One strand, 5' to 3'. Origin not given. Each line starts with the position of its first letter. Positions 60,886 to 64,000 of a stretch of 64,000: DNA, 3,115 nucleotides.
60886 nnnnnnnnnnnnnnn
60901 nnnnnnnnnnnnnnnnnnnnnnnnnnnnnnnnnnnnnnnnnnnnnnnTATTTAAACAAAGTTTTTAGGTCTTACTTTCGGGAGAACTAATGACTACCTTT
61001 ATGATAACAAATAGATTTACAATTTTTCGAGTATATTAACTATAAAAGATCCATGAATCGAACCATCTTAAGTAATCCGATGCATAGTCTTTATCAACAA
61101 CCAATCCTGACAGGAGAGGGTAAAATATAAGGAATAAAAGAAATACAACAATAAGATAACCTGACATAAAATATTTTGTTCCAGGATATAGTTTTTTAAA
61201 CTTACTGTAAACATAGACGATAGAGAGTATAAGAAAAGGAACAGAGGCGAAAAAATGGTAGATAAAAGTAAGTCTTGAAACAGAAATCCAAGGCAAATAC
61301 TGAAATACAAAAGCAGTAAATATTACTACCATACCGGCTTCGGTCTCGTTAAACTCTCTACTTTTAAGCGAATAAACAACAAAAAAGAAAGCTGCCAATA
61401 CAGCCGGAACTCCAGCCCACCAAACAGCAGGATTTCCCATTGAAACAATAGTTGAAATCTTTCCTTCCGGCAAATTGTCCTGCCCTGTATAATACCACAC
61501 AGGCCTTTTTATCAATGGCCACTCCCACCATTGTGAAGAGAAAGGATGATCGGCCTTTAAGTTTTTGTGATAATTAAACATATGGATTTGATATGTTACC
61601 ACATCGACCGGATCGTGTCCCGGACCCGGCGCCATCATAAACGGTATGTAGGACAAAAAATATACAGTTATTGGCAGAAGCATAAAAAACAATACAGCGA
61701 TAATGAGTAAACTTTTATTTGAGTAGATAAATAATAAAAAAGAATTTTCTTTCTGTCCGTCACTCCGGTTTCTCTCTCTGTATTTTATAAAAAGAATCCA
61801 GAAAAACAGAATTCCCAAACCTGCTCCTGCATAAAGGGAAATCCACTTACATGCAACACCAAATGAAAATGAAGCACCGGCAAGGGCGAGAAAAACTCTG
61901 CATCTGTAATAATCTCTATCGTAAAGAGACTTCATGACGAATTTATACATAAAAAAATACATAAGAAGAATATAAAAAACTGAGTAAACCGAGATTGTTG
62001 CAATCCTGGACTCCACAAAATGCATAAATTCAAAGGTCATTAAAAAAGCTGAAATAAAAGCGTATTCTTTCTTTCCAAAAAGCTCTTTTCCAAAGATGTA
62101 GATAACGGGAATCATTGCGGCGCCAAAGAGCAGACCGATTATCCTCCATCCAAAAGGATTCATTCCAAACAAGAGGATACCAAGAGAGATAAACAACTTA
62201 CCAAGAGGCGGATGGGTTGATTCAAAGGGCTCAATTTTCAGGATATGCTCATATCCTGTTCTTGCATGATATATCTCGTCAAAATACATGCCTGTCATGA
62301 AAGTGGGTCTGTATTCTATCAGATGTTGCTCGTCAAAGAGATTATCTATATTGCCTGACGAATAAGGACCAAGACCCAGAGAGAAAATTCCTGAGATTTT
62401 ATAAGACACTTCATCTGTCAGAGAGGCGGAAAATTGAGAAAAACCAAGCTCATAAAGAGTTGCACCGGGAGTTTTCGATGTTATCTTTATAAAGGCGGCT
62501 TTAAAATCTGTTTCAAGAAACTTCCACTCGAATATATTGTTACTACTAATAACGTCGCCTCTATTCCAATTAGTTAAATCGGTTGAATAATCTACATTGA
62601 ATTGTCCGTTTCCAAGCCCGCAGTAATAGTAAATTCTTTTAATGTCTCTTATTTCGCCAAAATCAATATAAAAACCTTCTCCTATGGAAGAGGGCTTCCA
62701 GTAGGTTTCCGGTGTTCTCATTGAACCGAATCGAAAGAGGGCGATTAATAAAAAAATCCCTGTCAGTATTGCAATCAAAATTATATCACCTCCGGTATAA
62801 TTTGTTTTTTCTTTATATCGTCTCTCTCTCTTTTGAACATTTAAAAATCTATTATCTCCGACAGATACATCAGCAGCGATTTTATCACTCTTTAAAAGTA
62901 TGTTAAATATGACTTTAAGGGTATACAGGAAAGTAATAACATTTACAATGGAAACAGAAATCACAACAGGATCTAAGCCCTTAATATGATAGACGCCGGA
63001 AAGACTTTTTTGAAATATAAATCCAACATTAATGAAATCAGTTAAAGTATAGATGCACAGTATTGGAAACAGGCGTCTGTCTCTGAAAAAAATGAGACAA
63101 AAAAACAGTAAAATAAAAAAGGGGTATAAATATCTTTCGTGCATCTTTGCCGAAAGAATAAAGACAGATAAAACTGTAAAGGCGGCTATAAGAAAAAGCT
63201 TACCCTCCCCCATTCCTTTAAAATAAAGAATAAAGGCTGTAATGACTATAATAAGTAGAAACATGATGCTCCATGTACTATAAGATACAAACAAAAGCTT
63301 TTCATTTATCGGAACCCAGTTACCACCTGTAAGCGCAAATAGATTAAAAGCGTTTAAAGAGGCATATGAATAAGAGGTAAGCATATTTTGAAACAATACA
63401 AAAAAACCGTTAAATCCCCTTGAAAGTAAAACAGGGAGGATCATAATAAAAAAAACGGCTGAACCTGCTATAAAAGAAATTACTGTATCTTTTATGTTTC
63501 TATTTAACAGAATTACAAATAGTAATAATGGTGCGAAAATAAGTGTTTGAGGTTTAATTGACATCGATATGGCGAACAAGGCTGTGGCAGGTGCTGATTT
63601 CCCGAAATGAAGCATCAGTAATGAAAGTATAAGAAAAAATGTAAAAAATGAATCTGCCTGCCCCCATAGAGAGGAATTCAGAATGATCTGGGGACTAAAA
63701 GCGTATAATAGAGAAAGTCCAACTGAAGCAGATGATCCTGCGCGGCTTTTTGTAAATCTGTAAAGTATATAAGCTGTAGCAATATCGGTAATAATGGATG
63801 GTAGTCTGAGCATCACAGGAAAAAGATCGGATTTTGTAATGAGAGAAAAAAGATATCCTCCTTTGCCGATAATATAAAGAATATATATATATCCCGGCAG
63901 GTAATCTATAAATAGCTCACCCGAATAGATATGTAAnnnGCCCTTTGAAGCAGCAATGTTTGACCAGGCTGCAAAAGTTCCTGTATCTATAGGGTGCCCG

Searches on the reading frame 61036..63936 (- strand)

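Call 44: search_protein_families(library=ncbifam, proteins=[window:61036-63936:-])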
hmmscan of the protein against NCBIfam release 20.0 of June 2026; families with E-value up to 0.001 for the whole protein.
window:61036-63936:- (966 aa): 1 family
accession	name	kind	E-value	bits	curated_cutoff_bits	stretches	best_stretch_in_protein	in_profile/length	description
NF058602.1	PrMnsylTfPmt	equivalog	5.4e-21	75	800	2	574-709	98-232/530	protein O-mannosyltransferase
